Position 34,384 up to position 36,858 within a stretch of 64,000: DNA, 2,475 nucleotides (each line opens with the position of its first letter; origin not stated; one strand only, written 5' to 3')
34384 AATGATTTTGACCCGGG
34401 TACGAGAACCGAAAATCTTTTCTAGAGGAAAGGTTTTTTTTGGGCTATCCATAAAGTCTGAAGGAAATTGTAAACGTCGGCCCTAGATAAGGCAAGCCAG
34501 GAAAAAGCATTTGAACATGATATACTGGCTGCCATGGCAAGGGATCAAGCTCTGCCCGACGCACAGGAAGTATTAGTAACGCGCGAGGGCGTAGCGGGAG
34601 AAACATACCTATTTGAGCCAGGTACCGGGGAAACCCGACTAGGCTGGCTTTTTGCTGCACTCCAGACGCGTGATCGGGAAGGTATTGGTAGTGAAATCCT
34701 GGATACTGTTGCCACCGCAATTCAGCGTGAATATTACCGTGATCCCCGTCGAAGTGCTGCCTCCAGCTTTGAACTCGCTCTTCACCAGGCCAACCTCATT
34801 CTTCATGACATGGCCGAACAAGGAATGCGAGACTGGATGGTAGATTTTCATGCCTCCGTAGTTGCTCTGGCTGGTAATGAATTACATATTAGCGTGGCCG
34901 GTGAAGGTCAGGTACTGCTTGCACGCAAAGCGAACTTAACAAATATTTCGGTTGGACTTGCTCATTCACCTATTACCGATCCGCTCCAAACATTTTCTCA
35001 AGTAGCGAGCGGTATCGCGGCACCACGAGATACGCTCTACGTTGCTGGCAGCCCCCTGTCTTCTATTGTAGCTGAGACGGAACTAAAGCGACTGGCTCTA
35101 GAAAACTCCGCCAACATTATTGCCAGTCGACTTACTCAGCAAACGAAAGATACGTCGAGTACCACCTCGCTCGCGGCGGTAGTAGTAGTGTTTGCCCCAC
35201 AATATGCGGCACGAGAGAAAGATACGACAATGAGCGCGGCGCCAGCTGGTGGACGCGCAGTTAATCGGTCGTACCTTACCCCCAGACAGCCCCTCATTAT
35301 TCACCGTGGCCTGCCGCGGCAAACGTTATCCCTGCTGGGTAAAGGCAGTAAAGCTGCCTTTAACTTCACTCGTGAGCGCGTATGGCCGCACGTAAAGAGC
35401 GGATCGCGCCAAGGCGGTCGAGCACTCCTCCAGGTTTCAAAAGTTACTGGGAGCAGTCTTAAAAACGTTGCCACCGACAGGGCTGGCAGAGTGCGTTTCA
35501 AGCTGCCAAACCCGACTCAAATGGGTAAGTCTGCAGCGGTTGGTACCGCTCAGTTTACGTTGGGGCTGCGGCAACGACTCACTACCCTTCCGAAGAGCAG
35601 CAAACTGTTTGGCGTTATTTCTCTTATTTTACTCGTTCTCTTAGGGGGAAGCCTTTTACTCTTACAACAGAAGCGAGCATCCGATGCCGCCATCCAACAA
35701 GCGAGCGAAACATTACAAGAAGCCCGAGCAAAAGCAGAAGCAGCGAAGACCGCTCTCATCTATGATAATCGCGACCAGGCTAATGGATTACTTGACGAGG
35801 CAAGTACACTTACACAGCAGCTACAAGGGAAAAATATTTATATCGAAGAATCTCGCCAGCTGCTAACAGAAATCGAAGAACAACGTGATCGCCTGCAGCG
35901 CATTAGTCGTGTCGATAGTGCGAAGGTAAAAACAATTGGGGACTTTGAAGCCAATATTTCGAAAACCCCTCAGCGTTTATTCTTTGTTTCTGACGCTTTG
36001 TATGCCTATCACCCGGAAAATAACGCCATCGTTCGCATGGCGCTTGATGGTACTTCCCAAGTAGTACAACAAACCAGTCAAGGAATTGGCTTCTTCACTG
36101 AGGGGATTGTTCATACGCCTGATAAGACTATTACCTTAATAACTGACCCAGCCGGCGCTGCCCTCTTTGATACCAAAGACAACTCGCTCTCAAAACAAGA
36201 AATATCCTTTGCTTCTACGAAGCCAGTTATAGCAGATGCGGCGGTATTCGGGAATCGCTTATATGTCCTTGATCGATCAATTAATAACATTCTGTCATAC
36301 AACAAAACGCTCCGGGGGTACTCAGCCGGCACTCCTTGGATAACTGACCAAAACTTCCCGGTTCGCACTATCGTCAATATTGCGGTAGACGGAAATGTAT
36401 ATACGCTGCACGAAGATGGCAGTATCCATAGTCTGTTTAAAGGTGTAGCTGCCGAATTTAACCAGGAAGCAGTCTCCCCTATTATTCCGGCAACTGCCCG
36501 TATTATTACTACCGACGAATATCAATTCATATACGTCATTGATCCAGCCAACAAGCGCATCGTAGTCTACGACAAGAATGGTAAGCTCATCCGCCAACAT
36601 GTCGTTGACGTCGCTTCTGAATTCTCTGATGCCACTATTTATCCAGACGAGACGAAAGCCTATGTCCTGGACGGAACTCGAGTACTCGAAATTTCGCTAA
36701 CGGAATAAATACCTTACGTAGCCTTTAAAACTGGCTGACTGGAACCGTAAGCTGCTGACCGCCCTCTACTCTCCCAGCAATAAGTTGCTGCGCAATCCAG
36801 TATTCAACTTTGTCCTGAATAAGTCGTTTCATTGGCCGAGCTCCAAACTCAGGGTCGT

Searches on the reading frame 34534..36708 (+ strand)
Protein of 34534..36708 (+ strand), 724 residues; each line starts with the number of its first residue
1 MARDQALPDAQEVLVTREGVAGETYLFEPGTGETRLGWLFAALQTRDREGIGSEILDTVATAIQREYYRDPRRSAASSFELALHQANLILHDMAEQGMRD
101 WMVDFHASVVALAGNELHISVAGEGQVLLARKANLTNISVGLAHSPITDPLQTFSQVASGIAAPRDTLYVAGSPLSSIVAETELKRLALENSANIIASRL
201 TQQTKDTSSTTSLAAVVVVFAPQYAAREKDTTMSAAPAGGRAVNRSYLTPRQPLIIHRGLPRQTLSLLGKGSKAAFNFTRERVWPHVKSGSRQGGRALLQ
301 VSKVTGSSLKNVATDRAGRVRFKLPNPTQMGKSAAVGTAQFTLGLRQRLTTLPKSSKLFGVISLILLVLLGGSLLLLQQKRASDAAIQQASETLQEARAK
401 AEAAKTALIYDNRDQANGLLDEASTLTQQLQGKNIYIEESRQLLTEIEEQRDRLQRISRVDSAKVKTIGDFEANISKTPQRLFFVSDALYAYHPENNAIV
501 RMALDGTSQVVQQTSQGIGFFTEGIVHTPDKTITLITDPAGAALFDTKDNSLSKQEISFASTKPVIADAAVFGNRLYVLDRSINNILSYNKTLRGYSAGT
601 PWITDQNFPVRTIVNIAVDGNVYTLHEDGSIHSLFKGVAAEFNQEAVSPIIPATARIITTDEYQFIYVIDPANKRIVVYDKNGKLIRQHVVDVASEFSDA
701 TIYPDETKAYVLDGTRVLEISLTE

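Call 3: search_protein_families(library=pfam, proteins=[window:34534-36708:+], max_evalue=0.01)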
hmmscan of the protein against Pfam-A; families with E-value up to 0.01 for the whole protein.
window:34534-36708:+ (724 aa): 0 families

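Call 4: search_protein_families(library=ncbifam, proteins=[window:34534-36708:+], max_evalue=0.01)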
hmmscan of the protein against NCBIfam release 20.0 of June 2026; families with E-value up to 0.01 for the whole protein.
window:34534-36708:+ (724 aa): 1 family
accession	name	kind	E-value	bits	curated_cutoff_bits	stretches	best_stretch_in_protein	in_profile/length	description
NF035926.1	scyF_NHL_VPEP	equivalog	0.00049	19.3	350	1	658-690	252-284/376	scytonemin biosynthesis PEP-CTERM protein ScyF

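Call 78: search_protein_families(library=padloc, proteins=[window:34534-36708:+], max_evalue=0.001)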
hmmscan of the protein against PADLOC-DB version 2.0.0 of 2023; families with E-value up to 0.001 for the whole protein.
window:34534-36708:+ (724 aa): 0 families

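Call 79: search_protein_families(library=phrogs, proteins=[window:34534-36708:+], max_evalue=0.001)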
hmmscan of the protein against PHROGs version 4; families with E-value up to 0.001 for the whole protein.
window:34534-36708:+ (724 aa): 0 families
